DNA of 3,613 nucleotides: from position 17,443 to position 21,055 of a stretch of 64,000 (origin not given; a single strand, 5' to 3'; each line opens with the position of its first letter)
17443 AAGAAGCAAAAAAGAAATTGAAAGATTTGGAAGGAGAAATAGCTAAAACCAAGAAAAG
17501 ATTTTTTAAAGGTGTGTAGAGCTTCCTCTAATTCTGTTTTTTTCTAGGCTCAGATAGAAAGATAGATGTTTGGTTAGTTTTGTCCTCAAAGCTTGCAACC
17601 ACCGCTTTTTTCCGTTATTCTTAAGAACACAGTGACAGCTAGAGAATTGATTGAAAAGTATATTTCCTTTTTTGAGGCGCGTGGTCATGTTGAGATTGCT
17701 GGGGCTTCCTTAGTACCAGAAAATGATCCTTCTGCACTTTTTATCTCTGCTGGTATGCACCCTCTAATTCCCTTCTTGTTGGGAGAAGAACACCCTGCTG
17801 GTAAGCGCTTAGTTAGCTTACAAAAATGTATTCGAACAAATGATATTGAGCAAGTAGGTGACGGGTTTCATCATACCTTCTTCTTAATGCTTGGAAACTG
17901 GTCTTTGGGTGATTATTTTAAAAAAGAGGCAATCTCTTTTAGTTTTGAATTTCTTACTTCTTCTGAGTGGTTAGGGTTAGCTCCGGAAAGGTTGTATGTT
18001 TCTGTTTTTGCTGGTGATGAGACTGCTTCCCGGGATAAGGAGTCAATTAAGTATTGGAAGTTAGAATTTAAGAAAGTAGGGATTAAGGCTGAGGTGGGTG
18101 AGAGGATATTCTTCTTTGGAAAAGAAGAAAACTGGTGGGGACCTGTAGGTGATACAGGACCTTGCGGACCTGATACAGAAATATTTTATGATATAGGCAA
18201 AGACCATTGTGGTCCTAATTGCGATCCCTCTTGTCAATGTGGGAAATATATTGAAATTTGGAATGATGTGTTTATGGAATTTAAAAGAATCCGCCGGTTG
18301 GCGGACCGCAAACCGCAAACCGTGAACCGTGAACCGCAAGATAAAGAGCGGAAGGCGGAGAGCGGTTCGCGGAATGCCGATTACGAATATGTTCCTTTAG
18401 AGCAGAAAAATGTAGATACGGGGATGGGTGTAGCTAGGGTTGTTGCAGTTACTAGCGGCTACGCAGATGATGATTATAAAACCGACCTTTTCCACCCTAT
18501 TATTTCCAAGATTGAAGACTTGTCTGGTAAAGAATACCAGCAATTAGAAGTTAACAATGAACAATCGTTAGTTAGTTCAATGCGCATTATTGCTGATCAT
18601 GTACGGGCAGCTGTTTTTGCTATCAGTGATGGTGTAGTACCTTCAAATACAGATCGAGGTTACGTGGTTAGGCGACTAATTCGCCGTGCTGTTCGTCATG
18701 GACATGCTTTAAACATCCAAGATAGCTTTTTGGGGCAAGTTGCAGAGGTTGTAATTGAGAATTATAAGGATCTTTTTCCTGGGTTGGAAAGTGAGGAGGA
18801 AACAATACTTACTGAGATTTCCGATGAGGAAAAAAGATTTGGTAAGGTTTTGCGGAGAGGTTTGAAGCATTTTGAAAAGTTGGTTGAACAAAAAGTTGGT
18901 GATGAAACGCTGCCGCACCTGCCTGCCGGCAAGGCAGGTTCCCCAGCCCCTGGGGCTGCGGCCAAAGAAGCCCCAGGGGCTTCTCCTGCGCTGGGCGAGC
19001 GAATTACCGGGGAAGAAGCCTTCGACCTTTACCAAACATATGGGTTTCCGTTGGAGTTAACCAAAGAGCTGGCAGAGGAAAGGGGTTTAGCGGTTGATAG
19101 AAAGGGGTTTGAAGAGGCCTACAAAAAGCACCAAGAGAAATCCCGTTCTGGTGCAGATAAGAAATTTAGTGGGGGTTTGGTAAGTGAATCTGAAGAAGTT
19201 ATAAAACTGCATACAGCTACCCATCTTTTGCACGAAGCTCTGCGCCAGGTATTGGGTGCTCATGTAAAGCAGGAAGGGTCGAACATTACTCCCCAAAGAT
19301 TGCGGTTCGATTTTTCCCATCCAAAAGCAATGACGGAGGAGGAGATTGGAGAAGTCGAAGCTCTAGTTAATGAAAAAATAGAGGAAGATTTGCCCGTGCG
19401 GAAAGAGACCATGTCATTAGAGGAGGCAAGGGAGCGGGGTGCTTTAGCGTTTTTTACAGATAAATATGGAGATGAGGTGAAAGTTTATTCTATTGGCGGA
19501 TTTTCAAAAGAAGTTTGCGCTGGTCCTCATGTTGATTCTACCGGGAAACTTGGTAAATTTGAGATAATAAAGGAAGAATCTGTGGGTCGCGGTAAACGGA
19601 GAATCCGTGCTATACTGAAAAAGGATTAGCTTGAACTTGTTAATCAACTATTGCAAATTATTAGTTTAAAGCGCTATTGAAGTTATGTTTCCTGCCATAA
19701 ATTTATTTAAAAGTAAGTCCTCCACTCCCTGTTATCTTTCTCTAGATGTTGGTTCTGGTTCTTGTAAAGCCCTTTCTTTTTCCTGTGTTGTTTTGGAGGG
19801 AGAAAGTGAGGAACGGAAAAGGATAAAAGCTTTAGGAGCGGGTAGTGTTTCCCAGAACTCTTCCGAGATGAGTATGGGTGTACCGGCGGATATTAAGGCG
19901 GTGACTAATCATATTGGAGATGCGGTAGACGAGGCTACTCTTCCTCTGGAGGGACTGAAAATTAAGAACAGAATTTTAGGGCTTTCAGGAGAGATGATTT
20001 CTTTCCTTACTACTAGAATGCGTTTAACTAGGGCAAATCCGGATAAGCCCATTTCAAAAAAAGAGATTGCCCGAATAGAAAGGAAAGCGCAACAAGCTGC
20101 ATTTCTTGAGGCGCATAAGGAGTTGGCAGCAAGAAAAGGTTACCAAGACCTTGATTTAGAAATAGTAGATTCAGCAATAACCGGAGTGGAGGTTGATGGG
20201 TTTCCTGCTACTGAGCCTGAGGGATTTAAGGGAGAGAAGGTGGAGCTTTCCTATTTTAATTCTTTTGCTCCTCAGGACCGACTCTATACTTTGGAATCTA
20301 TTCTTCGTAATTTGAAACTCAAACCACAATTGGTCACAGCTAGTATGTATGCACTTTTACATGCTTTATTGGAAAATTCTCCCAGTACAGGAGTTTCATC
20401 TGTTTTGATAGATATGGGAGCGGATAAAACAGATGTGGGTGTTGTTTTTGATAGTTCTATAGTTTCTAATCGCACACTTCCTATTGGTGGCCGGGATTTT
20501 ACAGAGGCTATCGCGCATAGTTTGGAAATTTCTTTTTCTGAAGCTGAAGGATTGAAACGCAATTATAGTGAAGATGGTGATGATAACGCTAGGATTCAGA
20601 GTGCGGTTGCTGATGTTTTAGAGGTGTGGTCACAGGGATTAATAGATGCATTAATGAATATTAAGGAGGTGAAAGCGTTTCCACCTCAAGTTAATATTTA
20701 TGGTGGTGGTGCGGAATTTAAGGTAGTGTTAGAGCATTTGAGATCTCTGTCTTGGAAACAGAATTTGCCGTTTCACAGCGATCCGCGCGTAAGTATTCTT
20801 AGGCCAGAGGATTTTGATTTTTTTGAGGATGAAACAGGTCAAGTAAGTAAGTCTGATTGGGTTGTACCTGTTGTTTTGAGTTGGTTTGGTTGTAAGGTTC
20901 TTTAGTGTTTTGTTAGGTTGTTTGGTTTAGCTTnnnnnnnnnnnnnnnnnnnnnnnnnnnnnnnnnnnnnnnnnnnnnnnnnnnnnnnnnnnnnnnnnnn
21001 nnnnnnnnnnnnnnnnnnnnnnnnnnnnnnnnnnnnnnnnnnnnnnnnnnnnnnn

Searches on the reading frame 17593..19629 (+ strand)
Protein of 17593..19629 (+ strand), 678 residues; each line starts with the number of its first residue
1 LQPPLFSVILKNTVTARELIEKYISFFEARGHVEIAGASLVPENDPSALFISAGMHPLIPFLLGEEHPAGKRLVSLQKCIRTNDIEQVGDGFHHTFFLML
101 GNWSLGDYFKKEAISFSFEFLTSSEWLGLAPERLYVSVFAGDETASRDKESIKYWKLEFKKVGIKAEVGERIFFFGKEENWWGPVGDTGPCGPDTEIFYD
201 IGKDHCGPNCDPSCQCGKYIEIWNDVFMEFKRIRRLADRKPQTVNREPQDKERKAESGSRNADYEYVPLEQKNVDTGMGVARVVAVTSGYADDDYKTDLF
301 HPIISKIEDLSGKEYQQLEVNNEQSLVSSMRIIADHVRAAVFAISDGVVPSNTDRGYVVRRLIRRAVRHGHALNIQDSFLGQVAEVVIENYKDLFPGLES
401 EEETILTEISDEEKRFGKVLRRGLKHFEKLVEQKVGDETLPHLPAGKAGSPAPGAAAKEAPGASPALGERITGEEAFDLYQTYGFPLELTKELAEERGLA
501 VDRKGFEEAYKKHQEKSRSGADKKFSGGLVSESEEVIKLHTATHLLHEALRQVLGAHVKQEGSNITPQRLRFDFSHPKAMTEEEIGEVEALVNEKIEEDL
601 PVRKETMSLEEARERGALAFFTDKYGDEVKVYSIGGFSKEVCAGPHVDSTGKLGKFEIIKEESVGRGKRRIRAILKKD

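Call 51: search_protein_families(library=pfam, proteins=[window:17593-19629:+], max_evalue=0.001)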
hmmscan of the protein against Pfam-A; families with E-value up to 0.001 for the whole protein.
window:17593-19629:+ (678 aa): 2 families
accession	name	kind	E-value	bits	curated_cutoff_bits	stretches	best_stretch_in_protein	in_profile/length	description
PF01411.24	tRNA-synt_2c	-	3e-132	442.4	30.3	2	19-441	2-383/552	tRNA synthetases class II (A)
PF07973.19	tRNA_SAD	-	3.6e-15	56.1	24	1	629-671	1-43/44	Threonyl and Alanyl tRNA synthetase second additional domain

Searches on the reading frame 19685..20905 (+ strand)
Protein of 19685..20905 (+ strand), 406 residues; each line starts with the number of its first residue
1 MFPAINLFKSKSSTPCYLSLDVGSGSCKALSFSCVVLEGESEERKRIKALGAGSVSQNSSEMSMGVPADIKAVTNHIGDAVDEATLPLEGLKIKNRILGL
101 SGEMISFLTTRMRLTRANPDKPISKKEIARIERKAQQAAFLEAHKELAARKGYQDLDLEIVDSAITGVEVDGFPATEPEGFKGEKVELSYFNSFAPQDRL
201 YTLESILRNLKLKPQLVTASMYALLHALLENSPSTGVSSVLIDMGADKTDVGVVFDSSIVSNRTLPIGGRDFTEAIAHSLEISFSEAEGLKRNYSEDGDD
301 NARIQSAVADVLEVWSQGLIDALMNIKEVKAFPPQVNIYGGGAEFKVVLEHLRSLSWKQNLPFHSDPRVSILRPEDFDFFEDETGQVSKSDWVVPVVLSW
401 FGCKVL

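Call 51: search_protein_families(library=pfam, proteins=[window:19685-20905:+], max_evalue=0.001)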
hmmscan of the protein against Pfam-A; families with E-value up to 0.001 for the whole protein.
window:19685-20905:+ (406 aa): 3 families
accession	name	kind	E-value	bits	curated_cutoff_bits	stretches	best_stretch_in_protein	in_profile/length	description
PF14450.12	FtsA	-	8.6e-13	49.2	31.8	1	240-296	1-57/127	Cell division protein FtsA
PF11104.14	PilM_2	-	4.4e-08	32.9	27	1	205-294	143-237/340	Type IV pilus assembly protein PilM;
PF06723.19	MreB_Mbl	-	0.00021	20.7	27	1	238-281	146-195/327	MreB/Mbl protein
